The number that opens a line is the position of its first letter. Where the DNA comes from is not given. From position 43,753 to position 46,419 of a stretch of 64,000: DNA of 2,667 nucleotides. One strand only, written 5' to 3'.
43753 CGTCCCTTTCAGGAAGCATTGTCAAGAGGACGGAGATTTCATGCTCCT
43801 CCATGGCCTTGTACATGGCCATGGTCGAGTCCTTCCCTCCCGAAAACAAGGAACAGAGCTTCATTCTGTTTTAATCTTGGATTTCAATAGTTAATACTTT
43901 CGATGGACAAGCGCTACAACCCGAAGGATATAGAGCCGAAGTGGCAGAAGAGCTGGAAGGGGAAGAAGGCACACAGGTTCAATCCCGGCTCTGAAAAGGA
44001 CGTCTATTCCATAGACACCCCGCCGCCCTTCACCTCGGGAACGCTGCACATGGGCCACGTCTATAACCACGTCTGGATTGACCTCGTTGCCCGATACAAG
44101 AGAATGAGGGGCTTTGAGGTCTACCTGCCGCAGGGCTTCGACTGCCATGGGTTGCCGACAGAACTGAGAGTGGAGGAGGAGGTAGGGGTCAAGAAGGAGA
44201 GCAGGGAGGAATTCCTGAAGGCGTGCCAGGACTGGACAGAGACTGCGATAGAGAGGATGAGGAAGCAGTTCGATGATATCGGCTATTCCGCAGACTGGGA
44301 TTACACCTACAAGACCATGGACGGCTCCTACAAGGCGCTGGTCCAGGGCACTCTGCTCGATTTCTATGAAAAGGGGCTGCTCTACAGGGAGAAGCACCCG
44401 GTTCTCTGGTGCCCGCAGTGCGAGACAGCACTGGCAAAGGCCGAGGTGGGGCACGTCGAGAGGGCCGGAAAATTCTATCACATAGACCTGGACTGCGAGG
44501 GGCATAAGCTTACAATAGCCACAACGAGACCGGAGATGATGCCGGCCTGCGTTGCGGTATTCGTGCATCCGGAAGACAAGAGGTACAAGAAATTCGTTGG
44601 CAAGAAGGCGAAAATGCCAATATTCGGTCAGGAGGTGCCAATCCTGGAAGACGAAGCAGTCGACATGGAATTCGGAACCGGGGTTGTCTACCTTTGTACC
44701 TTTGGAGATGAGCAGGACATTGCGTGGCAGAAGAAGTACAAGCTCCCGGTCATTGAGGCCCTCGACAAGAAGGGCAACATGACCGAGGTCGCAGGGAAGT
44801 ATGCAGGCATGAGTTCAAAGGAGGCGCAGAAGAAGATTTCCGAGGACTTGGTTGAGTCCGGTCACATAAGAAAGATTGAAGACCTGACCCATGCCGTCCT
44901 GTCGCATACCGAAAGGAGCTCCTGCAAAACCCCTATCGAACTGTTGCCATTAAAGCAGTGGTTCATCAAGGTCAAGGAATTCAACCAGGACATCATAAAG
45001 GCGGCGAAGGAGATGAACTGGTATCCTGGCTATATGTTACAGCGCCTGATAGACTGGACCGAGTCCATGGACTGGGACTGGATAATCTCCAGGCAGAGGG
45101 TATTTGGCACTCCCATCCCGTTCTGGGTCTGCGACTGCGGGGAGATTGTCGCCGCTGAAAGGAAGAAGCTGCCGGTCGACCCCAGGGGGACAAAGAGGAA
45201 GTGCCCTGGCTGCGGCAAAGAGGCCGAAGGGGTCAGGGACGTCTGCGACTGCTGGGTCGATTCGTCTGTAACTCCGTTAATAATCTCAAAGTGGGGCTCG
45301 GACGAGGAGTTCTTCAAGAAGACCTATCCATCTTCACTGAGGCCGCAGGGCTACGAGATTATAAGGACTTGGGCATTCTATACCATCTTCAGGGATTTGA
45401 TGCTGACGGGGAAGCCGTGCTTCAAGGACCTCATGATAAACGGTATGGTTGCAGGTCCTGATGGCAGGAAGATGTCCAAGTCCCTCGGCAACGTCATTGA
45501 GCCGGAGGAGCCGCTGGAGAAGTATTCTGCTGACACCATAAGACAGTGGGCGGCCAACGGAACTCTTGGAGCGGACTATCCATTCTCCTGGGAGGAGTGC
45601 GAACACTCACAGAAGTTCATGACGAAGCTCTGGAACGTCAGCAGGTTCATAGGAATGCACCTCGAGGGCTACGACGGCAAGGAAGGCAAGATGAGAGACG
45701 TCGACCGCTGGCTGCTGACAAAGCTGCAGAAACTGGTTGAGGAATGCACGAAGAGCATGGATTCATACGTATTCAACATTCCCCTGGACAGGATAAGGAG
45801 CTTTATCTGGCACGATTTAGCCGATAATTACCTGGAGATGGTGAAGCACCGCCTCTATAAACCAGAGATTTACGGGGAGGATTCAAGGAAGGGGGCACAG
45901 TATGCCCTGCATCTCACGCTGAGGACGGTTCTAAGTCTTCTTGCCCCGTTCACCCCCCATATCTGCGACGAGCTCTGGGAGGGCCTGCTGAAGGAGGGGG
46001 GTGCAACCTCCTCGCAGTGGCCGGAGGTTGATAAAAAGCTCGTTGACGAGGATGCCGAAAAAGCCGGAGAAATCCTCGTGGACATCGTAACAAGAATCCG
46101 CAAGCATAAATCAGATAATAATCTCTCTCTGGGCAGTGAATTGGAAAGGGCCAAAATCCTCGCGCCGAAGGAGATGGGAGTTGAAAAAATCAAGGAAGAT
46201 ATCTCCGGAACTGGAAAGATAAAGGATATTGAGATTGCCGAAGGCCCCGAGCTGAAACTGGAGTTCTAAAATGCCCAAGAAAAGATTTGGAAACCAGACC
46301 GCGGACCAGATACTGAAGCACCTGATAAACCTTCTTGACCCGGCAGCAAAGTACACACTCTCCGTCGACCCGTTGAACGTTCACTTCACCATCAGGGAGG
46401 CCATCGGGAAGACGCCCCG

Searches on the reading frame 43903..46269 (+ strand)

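Call 19: search_protein_families(library=pfam, proteins=[window:43903-46269:+], max_evalue=0.00001)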
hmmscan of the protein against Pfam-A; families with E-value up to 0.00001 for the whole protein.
window:43903-46269:+ (788 aa): 5 families
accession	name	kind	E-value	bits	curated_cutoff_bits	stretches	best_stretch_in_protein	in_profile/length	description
PF00133.28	tRNA-synt_1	-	7.8e-92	308.6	22.7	1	14-559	2-411/414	tRNA synthetases class I (I, L, M and V)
PF08264.19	Anticodon_1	-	2.7e-37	128.3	25.1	1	601-748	1-145/148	Anticodon-binding domain of tRNA ligase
PF09334.17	tRNA-synt_1g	-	8.8e-24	84.4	20.1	1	37-182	3-135/391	tRNA synthetases class I (M)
PF01406.26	tRNA-synt_1e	-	2.3e-07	30.9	27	0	501-552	232-282/301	tRNA synthetases class I (C) catalytic domain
PF13603.12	tRNA-synt_1_2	-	7.7e-07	29.2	25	1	231-297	84-150/185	Leucyl-tRNA synthetase, editing domain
